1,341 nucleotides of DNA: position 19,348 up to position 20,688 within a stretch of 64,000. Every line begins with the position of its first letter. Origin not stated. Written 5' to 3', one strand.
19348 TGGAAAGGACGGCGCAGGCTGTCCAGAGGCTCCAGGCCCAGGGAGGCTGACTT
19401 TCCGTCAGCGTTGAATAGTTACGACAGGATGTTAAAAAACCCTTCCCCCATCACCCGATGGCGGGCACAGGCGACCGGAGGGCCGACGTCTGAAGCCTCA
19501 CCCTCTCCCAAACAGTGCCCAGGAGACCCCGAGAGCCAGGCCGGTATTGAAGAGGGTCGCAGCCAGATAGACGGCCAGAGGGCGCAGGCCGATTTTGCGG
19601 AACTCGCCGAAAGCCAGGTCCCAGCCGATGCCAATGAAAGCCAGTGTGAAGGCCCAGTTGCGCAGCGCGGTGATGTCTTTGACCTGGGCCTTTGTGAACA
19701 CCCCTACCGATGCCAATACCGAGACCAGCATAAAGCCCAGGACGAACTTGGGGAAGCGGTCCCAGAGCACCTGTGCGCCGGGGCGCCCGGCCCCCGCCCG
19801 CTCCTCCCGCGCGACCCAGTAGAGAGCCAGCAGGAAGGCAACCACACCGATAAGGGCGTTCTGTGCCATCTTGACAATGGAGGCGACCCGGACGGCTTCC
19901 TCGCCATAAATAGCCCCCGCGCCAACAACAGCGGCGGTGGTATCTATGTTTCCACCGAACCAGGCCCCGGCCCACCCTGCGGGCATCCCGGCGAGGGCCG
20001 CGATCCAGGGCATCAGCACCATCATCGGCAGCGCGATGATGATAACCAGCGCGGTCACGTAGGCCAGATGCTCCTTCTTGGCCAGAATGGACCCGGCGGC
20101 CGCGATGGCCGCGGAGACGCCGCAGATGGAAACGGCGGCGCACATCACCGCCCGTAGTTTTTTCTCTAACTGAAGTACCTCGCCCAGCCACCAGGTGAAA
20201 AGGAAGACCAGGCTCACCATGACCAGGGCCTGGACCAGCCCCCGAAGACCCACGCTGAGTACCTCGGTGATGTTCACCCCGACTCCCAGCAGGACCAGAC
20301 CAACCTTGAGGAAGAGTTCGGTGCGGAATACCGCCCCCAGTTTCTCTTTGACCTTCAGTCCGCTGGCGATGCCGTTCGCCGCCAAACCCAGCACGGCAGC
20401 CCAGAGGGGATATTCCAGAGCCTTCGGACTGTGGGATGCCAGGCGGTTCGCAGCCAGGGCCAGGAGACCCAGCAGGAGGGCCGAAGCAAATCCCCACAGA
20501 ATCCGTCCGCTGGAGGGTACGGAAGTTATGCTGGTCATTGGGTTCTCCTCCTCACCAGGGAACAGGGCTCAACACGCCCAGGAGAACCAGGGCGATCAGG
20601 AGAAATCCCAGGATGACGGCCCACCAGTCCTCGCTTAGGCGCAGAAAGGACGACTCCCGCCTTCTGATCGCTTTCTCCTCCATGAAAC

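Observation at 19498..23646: Orphan GcvH-like lipoyl protein in an operon with a single-polypeptide membrane HdrD/HdrE-type oxidoreductase, followed by a 43-aa TM peptide and a YeiH/PSE exporter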

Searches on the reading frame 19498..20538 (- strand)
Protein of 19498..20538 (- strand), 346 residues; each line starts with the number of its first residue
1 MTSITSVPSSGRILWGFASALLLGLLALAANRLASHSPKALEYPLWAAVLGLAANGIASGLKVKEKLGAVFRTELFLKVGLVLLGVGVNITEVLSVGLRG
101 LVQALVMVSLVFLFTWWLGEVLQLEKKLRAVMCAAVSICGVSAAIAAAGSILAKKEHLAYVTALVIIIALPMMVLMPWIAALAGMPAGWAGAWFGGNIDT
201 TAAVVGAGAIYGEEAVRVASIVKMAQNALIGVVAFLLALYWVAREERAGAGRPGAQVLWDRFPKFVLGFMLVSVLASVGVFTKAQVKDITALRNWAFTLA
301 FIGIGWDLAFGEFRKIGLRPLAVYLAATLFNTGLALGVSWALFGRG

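Call 3: search_protein_families(library=pfam, proteins=[window:19498-20538:-], max_evalue=0.01)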
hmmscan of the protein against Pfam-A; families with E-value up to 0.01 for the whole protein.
window:19498-20538:- (346 aa): 2 families
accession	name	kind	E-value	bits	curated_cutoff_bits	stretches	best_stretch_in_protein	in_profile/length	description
PF03601.19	Cons_hypoth698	-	5.9e-54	183.5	24.5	1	21-322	4-302/304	Conserved hypothetical protein 698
PF15100.12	TMEM187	-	0.0005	20.1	27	1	210-311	32-125/240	TMEM187 protein family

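Call 4: search_protein_families(library=ncbifam, proteins=[window:19498-20538:-], max_evalue=0.01)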
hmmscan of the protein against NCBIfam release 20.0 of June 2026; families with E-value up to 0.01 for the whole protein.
window:19498-20538:- (346 aa): 1 family
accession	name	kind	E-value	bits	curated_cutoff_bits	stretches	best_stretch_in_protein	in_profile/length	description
TIGR00698.1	TIGR00698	subfamily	1.3e-28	100.2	232.6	1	18-329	8-318/335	YeiH family putative sulfate export transporter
